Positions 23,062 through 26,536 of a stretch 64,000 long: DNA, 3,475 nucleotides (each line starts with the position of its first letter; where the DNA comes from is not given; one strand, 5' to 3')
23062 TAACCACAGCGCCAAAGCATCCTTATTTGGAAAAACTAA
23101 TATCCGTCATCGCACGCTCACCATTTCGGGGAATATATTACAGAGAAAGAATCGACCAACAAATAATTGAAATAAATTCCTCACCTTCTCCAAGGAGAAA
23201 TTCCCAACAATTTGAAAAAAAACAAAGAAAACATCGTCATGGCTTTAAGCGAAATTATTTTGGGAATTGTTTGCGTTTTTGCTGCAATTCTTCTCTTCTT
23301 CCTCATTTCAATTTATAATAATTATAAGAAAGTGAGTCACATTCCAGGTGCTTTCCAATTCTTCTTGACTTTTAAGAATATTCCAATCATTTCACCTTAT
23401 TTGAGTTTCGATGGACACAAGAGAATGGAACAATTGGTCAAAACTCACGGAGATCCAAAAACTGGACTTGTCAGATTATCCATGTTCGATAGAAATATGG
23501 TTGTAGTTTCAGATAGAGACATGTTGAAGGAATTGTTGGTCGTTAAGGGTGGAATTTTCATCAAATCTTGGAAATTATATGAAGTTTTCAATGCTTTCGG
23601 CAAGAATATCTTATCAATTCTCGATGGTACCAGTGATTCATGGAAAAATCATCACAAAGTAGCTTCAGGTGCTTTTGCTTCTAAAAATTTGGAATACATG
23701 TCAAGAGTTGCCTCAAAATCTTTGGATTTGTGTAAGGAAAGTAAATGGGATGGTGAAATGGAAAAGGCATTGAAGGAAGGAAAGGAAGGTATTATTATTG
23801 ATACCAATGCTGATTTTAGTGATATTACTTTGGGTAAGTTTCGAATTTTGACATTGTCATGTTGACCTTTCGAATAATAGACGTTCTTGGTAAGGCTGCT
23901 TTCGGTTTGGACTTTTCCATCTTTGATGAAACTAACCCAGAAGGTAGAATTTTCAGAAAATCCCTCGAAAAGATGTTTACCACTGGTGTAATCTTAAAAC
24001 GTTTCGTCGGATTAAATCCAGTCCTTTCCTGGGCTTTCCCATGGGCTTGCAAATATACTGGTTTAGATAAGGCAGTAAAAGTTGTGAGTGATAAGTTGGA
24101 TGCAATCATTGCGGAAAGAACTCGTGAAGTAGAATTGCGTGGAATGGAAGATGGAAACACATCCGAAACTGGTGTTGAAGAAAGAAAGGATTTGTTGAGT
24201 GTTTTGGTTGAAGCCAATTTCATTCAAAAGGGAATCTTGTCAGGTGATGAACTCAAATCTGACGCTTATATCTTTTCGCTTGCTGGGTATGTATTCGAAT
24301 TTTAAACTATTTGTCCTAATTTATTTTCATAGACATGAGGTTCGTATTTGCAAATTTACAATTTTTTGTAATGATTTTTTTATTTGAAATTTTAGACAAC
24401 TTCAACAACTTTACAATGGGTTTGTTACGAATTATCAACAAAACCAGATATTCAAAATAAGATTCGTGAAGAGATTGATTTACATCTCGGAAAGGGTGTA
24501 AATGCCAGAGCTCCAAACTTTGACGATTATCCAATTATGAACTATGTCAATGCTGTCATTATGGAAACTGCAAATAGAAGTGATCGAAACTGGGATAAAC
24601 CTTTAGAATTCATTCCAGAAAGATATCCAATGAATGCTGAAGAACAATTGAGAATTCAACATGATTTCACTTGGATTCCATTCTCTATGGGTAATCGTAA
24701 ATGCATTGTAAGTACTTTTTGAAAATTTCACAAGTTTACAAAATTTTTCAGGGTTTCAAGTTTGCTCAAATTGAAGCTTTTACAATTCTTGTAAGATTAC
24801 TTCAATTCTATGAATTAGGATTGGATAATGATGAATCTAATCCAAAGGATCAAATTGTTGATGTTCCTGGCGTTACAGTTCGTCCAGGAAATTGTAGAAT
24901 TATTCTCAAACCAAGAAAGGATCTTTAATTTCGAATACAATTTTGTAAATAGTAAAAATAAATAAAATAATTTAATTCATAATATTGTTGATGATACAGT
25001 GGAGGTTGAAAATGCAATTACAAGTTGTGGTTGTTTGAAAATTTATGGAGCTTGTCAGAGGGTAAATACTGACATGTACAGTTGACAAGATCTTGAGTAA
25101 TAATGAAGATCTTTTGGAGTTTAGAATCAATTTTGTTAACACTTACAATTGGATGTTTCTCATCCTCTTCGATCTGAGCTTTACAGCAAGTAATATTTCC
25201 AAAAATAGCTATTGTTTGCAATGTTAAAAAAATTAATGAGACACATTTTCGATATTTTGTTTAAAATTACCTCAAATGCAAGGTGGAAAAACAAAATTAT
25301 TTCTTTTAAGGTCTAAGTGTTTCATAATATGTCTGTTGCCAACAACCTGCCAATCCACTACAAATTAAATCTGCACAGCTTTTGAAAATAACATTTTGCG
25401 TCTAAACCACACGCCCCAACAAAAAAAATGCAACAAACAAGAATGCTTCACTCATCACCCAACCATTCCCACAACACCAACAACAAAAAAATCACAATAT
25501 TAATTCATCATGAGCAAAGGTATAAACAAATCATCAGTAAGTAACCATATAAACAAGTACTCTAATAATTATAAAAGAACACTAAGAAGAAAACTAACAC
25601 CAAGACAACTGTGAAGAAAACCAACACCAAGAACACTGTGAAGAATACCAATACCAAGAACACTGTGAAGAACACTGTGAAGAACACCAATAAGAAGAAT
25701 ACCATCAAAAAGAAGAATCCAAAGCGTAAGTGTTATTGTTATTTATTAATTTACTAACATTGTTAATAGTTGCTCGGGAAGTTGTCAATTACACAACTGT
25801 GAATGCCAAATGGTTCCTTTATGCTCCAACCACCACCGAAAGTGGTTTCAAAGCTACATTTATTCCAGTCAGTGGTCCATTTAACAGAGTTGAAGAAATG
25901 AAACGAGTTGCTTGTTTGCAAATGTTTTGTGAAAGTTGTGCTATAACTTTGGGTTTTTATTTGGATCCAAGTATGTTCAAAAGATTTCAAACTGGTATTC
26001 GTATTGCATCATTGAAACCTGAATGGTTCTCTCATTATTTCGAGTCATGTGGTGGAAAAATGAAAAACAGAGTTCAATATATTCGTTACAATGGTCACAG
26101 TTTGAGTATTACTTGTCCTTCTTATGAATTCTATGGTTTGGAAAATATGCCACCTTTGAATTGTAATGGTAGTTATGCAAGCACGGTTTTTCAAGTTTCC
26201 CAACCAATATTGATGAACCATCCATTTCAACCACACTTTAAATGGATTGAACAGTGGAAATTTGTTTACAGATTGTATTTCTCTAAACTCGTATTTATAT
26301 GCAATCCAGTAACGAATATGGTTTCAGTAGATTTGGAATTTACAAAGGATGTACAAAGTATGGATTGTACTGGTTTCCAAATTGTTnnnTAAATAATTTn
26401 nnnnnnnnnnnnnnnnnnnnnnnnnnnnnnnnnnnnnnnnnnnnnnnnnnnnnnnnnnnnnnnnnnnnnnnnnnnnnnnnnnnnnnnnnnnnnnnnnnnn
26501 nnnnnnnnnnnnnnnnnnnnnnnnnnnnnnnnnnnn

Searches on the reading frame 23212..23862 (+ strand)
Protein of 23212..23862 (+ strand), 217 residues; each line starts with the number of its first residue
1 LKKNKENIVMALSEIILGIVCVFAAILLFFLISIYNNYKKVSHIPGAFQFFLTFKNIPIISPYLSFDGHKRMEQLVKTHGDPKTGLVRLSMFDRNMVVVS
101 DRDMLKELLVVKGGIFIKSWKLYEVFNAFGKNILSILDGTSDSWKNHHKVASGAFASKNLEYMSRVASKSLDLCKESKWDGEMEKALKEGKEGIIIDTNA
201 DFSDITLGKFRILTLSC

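Call 84: search_protein_families(library=pfam, proteins=[window:23212-23862:+], max_evalue=0.001)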
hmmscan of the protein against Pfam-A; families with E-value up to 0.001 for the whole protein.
window:23212-23862:+ (217 aa): 1 family
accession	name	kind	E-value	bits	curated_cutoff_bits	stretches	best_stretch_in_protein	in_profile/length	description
PF00067.27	p450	-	1.2e-07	31.4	22.8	1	55-177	5-129/462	Cytochrome P450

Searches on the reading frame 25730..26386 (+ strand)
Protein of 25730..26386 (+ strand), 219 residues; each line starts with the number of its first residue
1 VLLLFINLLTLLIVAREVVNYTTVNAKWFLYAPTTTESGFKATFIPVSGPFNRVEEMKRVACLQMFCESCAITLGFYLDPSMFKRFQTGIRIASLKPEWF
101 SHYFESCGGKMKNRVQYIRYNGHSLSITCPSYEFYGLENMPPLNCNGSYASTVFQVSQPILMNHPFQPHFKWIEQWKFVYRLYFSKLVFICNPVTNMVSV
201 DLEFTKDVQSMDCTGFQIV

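Call 27: search_protein_families(library=pfam, proteins=[window:25730-26386:+], max_evalue=1)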
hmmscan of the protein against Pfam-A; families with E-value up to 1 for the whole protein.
window:25730-26386:+ (219 aa): 0 families

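Call 69: search_solved_structures(query=A4, max_evalue=10, show_alignments=2)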
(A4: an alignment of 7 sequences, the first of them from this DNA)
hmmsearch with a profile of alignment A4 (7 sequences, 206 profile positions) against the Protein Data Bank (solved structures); distinct sequences matched with E-value up to 10: 0.
